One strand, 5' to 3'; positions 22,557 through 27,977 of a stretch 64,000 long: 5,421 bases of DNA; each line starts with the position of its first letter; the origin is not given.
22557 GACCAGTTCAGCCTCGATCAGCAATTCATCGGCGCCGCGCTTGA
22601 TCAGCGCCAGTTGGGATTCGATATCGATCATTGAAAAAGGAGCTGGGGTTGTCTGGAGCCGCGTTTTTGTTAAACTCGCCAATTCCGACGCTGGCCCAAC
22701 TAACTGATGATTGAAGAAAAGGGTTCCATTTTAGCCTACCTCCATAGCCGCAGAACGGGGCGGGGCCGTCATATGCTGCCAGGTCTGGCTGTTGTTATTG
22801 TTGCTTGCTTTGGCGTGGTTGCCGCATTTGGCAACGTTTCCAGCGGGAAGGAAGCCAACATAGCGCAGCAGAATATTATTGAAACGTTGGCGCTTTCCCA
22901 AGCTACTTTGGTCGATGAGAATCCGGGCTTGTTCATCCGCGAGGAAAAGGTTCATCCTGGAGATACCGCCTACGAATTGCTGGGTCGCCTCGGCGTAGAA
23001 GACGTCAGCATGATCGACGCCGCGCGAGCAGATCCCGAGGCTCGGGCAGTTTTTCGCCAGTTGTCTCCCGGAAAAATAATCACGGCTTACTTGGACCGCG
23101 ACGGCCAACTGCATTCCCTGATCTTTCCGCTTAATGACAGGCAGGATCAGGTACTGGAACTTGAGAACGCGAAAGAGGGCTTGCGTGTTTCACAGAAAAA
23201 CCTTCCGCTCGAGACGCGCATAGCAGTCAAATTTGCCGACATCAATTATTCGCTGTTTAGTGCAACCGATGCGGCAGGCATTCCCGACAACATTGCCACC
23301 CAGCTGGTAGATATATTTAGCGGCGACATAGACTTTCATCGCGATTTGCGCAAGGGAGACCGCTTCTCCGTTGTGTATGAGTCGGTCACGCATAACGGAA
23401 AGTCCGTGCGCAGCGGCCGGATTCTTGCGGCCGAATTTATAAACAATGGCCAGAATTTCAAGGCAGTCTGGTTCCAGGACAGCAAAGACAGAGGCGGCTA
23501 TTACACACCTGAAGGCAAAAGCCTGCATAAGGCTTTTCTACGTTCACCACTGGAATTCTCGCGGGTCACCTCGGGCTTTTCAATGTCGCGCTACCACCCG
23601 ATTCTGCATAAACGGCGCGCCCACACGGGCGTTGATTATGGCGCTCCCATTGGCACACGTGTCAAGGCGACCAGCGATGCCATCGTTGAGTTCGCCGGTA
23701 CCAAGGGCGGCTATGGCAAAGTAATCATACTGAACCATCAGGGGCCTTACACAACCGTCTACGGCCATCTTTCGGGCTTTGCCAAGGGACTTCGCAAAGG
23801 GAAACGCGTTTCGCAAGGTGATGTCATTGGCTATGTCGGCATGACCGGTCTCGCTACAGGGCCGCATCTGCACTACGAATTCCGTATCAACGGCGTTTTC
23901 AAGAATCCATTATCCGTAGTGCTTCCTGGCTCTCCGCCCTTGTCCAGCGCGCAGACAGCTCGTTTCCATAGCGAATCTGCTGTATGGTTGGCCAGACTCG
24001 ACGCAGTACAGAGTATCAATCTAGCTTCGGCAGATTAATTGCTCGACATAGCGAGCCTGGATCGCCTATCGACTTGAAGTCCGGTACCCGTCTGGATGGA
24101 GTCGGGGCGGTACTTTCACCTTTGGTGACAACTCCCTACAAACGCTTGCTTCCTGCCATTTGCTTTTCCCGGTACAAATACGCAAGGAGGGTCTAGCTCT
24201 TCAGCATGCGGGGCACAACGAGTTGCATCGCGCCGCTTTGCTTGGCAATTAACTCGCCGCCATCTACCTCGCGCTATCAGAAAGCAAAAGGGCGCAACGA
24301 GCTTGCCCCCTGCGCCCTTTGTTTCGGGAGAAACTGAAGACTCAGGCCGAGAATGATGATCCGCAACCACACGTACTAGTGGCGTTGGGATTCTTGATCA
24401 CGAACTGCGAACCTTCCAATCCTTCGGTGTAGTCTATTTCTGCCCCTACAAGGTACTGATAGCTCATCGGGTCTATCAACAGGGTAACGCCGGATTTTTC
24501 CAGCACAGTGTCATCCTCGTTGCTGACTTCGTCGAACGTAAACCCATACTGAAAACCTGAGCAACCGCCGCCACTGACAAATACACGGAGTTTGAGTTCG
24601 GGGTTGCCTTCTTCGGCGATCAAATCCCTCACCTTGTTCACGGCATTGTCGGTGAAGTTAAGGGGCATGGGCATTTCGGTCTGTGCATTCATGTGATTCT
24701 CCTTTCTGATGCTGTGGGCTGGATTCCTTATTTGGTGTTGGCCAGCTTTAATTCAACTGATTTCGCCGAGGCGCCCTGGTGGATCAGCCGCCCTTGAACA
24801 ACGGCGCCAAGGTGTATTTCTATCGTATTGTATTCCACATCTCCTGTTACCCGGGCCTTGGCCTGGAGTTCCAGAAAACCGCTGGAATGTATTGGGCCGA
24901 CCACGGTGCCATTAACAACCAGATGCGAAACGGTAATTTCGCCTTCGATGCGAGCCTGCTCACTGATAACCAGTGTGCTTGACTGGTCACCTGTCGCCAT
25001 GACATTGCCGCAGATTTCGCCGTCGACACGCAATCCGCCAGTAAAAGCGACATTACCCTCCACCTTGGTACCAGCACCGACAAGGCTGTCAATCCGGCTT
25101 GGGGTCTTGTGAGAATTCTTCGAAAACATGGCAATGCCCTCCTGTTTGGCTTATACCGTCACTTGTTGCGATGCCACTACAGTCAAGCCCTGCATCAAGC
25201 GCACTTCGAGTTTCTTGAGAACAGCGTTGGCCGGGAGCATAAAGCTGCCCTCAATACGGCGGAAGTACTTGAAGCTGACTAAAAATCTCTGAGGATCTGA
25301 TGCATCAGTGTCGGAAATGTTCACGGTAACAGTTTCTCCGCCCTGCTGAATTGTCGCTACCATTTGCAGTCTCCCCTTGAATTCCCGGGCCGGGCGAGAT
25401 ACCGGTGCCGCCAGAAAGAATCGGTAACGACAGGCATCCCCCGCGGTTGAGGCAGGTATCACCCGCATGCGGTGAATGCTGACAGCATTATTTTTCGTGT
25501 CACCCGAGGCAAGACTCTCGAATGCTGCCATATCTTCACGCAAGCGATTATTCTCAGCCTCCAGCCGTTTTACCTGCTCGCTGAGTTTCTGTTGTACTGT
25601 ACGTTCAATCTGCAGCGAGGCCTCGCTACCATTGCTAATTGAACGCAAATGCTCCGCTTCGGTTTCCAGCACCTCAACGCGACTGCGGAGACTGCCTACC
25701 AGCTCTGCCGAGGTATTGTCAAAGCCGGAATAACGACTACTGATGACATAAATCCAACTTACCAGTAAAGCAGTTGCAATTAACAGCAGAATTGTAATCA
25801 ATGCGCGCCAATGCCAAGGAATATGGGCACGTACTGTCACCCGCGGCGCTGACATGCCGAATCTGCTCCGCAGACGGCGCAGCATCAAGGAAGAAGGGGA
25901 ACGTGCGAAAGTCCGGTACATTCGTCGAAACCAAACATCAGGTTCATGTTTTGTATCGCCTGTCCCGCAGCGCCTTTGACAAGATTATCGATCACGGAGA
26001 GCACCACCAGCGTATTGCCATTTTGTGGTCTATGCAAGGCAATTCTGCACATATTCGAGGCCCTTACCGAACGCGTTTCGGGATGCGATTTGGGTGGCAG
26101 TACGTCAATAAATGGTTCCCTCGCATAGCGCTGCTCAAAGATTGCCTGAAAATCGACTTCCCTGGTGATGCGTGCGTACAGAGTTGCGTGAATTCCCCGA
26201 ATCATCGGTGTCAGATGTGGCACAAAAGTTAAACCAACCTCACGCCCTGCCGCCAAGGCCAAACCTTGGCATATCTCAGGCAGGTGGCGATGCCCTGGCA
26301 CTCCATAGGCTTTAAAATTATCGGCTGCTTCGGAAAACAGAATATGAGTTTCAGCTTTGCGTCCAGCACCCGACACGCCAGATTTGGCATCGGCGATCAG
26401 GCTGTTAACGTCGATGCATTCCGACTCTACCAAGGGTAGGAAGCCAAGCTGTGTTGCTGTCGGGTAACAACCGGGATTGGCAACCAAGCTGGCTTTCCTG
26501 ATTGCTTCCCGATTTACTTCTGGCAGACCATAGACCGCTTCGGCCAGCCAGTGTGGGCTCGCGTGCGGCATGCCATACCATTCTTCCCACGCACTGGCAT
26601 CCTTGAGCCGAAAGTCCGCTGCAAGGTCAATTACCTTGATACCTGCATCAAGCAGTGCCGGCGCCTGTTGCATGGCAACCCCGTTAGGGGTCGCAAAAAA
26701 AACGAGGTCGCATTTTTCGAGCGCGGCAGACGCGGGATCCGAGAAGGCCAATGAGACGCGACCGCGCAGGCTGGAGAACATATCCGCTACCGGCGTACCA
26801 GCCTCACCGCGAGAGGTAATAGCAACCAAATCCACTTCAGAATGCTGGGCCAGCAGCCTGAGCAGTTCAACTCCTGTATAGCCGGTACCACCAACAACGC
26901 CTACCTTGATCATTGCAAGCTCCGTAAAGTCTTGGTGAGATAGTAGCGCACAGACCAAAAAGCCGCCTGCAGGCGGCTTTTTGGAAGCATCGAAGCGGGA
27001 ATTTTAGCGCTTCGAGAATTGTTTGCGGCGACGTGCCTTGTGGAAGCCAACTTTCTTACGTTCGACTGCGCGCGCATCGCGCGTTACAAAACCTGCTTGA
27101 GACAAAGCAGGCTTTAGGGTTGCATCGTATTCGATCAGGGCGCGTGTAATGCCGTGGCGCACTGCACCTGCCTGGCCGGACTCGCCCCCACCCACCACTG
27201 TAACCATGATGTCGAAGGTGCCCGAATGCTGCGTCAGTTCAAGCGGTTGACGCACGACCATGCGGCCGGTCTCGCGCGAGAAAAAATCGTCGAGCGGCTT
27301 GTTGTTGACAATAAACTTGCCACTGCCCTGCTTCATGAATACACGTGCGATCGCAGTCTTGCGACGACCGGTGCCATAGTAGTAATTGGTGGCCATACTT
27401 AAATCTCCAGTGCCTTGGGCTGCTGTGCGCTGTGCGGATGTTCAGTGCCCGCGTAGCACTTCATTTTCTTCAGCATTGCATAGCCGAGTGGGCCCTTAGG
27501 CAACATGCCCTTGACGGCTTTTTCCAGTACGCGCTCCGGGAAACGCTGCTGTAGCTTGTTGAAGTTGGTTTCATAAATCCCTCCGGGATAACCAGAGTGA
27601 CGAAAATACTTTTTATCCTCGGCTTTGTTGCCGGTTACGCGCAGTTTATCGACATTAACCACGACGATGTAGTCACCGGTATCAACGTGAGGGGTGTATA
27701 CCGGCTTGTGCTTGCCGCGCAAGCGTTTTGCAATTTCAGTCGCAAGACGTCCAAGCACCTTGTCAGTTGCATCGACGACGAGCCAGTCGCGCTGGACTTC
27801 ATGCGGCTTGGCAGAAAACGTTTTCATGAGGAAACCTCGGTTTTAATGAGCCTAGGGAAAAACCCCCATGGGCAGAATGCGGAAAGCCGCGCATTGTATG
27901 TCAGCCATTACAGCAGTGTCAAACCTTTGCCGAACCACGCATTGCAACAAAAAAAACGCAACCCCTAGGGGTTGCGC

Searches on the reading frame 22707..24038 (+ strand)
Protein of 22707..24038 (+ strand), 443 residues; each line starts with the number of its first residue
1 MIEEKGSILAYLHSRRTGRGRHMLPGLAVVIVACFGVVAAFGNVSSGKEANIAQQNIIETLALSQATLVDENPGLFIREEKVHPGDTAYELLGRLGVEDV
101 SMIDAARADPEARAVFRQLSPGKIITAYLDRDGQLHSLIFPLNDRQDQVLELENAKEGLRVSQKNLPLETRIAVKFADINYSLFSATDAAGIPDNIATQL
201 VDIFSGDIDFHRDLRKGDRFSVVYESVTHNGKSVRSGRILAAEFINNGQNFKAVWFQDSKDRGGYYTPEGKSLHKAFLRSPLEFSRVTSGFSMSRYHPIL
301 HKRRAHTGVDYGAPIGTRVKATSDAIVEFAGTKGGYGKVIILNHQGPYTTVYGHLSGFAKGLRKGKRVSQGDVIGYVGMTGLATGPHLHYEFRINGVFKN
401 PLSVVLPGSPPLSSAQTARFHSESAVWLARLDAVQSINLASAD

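Call 50: search_protein_families(library=pfam, proteins=[window:22707-24038:+], max_evalue=0.0001)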
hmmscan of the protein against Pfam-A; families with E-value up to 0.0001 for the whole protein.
window:22707-24038:+ (443 aa): 3 families
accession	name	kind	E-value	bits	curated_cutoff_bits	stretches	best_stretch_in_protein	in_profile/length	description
PF01551.29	Peptidase_M23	-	2.8e-30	104.8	28.7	1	305-401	2-96/96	Peptidase family M23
PF19425.4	Csd3_N2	-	2.4e-09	37.6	27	1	178-291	12-120/122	Csd3 second domain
PF22310.2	NMB0315_dom_I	-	3.9e-05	24.4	27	0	78-140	4-65/83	NMB0315-like, domain I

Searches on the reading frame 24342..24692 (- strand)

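Call 50: search_protein_families(library=pfam, proteins=[window:24342-24692:-], max_evalue=0.0001)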
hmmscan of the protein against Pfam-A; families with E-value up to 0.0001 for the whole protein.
window:24342-24692:- (116 aa): 1 family
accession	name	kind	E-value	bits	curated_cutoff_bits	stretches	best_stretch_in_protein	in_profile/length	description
PF01521.26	Fe-S_biosyn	-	1.8e-21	76.8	26.3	1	9-111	1-109/110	Iron-sulphur cluster biosynthesis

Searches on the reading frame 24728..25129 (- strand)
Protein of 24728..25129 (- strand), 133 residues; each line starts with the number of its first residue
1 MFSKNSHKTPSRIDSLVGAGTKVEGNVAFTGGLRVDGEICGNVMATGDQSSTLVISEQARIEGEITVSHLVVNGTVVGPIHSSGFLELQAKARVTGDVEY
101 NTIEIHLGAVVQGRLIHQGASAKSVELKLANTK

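Call 50: search_protein_families(library=pfam, proteins=[window:24728-25129:-], max_evalue=0.0001)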
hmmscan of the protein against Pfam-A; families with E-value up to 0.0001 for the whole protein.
window:24728-25129:- (133 aa): 1 family
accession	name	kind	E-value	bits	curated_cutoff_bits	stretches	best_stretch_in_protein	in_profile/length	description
PF04519.19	Bactofilin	-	5.4e-26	91.1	27.9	1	15-115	1-97/98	Polymer-forming cytoskeletal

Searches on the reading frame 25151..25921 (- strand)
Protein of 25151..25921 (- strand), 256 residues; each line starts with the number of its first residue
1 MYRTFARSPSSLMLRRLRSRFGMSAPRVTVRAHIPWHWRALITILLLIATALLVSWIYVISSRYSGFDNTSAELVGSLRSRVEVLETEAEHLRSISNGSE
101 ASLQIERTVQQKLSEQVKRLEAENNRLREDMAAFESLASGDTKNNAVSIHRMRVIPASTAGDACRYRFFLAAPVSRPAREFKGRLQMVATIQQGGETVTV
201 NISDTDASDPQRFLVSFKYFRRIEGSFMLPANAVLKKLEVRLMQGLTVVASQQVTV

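Call 50: search_protein_families(library=pfam, proteins=[window:25151-25921:-], max_evalue=0.0001)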
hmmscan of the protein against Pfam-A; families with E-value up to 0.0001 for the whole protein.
window:25151-25921:- (256 aa): 1 family
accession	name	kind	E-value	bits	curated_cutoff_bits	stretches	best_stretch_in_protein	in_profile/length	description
PF20567.3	DUF6776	-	2e-17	64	27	1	100-239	9-148/149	Family of unknown function (DUF6776)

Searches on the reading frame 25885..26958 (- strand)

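Call 50: search_protein_families(library=pfam, proteins=[window:25885-26958:-], max_evalue=0.0001)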
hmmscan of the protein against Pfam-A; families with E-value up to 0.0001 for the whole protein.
window:25885-26958:- (357 aa): 4 families
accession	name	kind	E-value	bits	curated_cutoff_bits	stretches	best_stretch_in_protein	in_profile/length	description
PF22698.1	Semialdhyde_dhC_1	-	4.6e-56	189.6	27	1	164-325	1-165/165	Semialdehyde dehydrogenase, dimerisation domain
PF01118.30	Semialdhyde_dh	-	4.4e-38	130.8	26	1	18-156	1-121/121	Semialdehyde dehydrogenase, NAD binding domain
PF02774.23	Semialdhyde_dhC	-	4.8e-21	76.2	26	1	175-328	3-184/184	Semialdehyde dehydrogenase, dimerisation domain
PF01408.29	GFO_IDH_MocA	-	1.7e-05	25.9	24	1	17-110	1-90/120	Oxidoreductase family, NAD-binding Rossmann fold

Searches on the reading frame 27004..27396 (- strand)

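Call 50: search_protein_families(library=pfam, proteins=[window:27004-27396:-], max_evalue=0.0001)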
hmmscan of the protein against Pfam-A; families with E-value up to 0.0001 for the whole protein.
window:27004-27396:- (130 aa): 1 family
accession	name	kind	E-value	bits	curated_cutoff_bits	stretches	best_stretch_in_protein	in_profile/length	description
PF00380.25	Ribosomal_S9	-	6.2e-48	162.7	22.5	1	10-130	1-121/121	Ribosomal protein S9/S16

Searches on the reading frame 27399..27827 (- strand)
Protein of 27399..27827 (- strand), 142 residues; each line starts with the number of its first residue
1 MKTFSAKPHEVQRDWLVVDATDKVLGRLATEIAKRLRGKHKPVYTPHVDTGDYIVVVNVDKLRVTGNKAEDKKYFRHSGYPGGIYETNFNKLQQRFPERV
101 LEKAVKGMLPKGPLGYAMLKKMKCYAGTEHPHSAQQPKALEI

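Call 51: search_protein_families(library=pfam, proteins=[window:27399-27827:-], max_evalue=0.0001)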
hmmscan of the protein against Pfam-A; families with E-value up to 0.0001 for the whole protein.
window:27399-27827:- (142 aa): 1 family
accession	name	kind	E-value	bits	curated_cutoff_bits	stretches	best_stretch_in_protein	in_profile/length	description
PF00572.24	Ribosomal_L13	-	9.4e-48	161.7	23.8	1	13-131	1-119/119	Ribosomal protein L13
